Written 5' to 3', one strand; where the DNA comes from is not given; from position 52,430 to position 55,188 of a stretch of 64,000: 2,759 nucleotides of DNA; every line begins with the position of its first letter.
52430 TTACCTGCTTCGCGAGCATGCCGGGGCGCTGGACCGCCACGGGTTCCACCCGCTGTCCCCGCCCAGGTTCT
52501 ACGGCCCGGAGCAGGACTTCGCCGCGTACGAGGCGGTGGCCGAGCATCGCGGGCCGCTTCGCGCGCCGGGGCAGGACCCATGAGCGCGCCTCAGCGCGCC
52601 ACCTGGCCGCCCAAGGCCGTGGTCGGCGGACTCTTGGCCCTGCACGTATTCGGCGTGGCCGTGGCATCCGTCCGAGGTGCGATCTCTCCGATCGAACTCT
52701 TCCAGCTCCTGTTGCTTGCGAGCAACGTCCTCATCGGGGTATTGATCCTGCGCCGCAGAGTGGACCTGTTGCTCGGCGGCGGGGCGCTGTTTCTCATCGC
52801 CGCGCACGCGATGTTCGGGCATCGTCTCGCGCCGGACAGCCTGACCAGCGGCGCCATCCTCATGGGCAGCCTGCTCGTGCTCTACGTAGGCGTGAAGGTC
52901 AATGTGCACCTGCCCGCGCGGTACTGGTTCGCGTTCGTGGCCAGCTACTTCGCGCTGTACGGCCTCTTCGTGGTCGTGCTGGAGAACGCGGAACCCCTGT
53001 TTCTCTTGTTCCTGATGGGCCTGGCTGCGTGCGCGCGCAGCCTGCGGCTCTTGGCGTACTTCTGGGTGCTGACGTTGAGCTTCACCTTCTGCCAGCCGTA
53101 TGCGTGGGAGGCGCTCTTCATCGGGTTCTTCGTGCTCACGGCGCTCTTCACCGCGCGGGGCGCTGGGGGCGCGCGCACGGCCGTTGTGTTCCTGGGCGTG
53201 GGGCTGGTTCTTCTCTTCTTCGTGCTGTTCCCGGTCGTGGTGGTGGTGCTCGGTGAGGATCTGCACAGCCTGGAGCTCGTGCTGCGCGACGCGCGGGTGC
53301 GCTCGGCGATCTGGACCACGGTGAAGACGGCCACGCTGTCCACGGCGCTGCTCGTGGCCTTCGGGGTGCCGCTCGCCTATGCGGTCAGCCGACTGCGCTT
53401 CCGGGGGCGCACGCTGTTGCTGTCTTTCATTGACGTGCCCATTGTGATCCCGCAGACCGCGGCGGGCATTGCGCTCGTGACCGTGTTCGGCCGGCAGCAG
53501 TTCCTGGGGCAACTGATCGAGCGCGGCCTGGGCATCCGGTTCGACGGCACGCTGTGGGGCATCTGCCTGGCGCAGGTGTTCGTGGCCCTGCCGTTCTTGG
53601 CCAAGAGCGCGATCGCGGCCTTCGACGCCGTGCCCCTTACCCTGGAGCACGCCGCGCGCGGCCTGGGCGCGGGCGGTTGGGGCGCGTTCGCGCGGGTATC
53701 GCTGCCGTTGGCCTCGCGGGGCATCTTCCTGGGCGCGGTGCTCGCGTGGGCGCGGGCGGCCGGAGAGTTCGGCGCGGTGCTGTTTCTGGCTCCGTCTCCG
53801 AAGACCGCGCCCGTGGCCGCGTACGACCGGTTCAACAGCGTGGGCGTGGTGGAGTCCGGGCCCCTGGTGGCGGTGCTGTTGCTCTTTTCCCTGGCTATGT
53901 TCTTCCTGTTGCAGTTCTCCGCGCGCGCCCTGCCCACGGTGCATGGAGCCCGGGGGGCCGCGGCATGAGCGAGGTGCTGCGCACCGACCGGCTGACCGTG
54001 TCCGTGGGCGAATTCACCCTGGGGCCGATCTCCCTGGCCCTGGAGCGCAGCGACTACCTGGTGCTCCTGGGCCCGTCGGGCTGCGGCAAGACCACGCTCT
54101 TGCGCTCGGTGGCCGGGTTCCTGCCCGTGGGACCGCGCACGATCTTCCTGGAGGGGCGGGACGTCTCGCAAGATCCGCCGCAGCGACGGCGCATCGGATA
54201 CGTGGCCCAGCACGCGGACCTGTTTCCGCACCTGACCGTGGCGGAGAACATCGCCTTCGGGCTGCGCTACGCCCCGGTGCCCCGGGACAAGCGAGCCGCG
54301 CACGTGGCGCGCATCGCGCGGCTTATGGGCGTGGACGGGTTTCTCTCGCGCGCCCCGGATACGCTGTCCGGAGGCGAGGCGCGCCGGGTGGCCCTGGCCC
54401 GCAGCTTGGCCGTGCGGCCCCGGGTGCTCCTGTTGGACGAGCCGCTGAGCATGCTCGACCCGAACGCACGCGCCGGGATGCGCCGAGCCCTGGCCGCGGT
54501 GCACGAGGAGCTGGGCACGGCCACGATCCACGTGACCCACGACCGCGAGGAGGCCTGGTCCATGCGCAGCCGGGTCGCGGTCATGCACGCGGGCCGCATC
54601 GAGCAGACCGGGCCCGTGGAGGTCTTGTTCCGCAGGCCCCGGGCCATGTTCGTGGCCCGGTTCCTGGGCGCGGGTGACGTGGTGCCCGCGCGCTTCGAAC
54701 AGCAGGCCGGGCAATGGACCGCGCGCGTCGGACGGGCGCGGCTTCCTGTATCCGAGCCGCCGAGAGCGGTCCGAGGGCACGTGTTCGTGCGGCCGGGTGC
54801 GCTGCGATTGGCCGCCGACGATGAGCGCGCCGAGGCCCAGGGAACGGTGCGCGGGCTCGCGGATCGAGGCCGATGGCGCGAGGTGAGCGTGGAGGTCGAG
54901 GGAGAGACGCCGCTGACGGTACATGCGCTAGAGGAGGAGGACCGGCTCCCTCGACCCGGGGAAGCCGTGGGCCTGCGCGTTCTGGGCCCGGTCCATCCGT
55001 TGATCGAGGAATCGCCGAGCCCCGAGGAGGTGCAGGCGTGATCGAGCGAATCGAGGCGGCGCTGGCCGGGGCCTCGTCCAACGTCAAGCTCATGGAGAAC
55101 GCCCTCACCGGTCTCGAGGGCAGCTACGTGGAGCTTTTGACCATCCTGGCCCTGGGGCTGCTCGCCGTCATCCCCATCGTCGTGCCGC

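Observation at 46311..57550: Ten-gene translationally coupled operon combining an ATP-driven double-cubane-type reductase pair, a WtpA-like oxyanion ABC importer, two NapH-like polyferredoxins and three exported proteins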

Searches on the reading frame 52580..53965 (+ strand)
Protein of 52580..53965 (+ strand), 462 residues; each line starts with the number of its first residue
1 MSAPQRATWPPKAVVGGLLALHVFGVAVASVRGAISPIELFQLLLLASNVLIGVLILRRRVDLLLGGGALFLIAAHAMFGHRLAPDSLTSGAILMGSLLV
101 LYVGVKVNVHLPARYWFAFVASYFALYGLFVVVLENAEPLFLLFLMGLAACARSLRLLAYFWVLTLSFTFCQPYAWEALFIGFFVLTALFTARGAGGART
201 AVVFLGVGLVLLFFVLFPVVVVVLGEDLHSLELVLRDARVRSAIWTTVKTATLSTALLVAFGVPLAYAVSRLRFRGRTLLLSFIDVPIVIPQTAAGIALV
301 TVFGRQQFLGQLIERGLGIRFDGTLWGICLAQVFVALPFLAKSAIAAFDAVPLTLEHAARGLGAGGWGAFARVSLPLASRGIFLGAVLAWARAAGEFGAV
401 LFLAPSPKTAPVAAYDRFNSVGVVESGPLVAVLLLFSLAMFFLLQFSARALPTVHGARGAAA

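Call 5: search_protein_families(library=pfam, proteins=[window:52580-53965:+], max_evalue=0.01)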
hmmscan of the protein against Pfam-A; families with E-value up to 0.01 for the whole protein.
window:52580-53965:+ (462 aa): 1 family
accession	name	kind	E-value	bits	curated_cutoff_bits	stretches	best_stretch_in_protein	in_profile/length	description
PF00528.27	BPD_transp_1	-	2.7e-10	40.7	26.4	1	262-450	1-177/184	Binding-protein-dependent transport system inner membrane component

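Call 6: search_protein_families(library=ncbifam, proteins=[window:52580-53965:+], max_evalue=0.01)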
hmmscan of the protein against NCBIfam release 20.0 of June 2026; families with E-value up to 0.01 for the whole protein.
window:52580-53965:+ (462 aa): 31 families (the best 25 are shown)
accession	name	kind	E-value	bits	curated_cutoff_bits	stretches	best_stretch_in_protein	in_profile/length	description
NF040839.1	tungstate_WtpB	equivalog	6.7e-60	202.8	340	1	202-446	4-246/251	tungstate ABC transporter permease WtpB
TIGR01581.1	Mo_ABC_porter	hypoth_equivalog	3.7e-47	160.7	210.3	1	231-442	10-223/225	ABC transporter permease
TIGR02141.1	modB_ABC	equivalog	1.5e-41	142.3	182.6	1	246-446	2-204/208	molybdate ABC transporter permease subunit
TIGR00969.1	3a0106s02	subfamily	2.8e-41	141.8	240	1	201-444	16-266/272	sulfate ABC transporter permease subunit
TIGR02140.1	permease_CysW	equivalog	7.7e-33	114.1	329.1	1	202-405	5-209/261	sulfate ABC transporter permease subunit CysW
NF006939.0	PRK09421.1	equivalog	1.2e-32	113.2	262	1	242-439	10-212/230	molybdate ABC transporter permease subunit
TIGR02139.1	permease_CysT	equivalog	6.1e-32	111.3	246.1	1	209-444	13-255/265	sulfate ABC transporter permease subunit CysT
NF008208.0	PRK10971.1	equivalog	5.8e-26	91.6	415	1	208-405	25-220/277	sulfate/thiosulfate ABC transporter permease CysT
NF008620.0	PRK11602.1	equivalog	1.1e-25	90.4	442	1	204-407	22-228/291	sulfate/thiosulfate ABC transporter permease CysW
NF011624.0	PRK15050.1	equivalog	2.3e-20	72.9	247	1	204-446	28-284/297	2-aminoethylphosphonate ABC transporter permease subunit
NF006954.0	PRK09433.1-5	equivalog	1.9e-16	59.9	821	1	203-446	7-256/530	thiamine/thiamine pyrophosphate ABC transporter permease ThiP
NF006951.0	PRK09433.1-2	equivalog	4.9e-16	58.4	788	1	216-445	28-262/535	thiamine/thiamine pyrophosphate ABC transporter permease ThiP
NF006952.0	PRK09433.1-3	equivalog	1e-15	57.6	679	1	208-440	24-259/534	thiamine/thiamine pyrophosphate ABC transporter permease ThiP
TIGR03262.1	PhnU2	equivalog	1.7e-15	56.7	593.25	1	223-446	33-254/546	putative 2-aminoethylphosphonate ABC transporter permease subunit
NF006955.0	PRK09433.2-3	equivalog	1.1e-13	50.7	801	1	205-416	16-231/543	thiamine/thiamine pyrophosphate ABC transporter permease ThiP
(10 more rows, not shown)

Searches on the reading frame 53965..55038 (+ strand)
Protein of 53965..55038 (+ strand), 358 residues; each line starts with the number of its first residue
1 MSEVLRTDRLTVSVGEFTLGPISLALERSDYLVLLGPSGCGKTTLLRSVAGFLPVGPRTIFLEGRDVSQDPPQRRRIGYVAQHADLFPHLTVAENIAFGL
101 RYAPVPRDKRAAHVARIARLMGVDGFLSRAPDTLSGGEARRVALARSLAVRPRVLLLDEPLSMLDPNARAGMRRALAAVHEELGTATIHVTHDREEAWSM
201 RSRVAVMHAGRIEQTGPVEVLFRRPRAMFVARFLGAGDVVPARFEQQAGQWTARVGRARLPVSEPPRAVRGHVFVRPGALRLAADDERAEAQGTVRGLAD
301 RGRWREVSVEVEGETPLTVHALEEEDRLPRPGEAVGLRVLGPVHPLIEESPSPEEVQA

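Call 5: search_protein_families(library=pfam, proteins=[window:53965-55038:+], max_evalue=0.01)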
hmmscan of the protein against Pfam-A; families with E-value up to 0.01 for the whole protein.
window:53965-55038:+ (358 aa): 6 families
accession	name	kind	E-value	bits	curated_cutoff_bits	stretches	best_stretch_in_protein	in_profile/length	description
PF00005.33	ABC_tran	-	1.1e-30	107.5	25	1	21-161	3-136/137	ABC transporter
PF08402.16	TOBE_2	-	1.9e-05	25.2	21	1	274-338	2-67/76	TOBE domain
PF13304.12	AAA_21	-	0.00014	22.5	27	0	33-51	3-21/304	AAA domain, putative AbiEii toxin, Type IV TA system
PF13191.12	AAA_16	-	0.00056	20.9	32.6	1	29-158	24-139/167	AAA ATPase domain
PF00004.35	AAA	-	0.001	19.9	21.2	1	33-64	2-31/131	ATPase family associated with various cellular activities (AAA)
PF13401.12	AAA_22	-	0.0012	19.6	27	1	32-63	8-40/130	AAA domain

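Call 6: search_protein_families(library=ncbifam, proteins=[window:53965-55038:+], max_evalue=0.01)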
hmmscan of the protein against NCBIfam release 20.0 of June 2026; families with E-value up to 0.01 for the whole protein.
window:53965-55038:+ (358 aa): 185 families (the best 25 are shown)
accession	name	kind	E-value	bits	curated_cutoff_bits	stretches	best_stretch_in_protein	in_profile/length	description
TIGR03265.1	PhnT2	equivalog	5e-75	252.9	457.7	1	5-316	5-317/353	putative 2-aminoethylphosphonate ABC transporter ATP-binding protein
NF040840.2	tungstate_WtpC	equivalog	7e-73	245.9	440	1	5-312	2-312/347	tungstate ABC transporter ATP-binding protein WtpC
TIGR01187.1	potA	subfamily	6.4e-72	242.4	355.6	1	34-326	1-302/325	polyamine ABC transporter ATP-binding protein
NF006987.0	PRK09452.1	equivalog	8.6e-70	235.3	482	1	19-326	33-348/378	spermidine/putrescine ABC transporter ATP-binding protein PotA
TIGR03258.1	PhnT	equivalog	4.2e-69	233.3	499.15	1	6-338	10-348/359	2-aminoethylphosphonate ABC transport system ATP-binding subunit PhnT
NF008653.0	PRK11650.1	subfamily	7.8e-66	222.5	432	1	19-313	20-316/357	sn-glycerol-3-phosphate ABC transporter ATP-binding protein UgpC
NF008513.0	PRK11432.1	equivalog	7.6e-64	215.8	496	1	19-315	22-317/351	ferric ABC transporter ATP-binding protein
TIGR00968.1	3a0106s01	subfamily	1.1e-63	215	342.75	1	15-238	11-235/237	sulfate ABC transporter ATP-binding protein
NF043075.1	MMSYN1_0197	equivalog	2.2e-63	214.3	550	1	16-322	15-318/341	spermidine/putrescine ABC transporter ATP-binding protein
NF008105.0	PRK10851.1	equivalog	3.3e-59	200.4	502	1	19-334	18-336/362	sulfate/thiosulfate ABC transporter ATP-binding protein CysA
NF008621.0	PRK11607.1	equivalog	1.9e-56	191.5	613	1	15-241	31-257/377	putrescine ABC transporter ATP-binding subunit PotG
NF040933.2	ABC_arch_GlcV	equivalog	6.6e-56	189.7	450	1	19-290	22-296/357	glucose ABC transporter ATP-binding protein GlcV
NF008233.0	PRK11000.1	equivalog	4.8e-55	186.9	568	1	22-237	22-237/369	maltose/maltodextrin ABC transporter ATP-binding protein MalK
TIGR02142.1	modC_ABC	equivalog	1.8e-49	168.9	285.05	1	11-263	6-263/353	molybdenum ABC transporter ATP-binding protein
TIGR01186.1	proV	subfamily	5.2e-48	164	326.6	1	21-242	11-238/363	betaine/proline/choline family ABC transporter ATP-binding protein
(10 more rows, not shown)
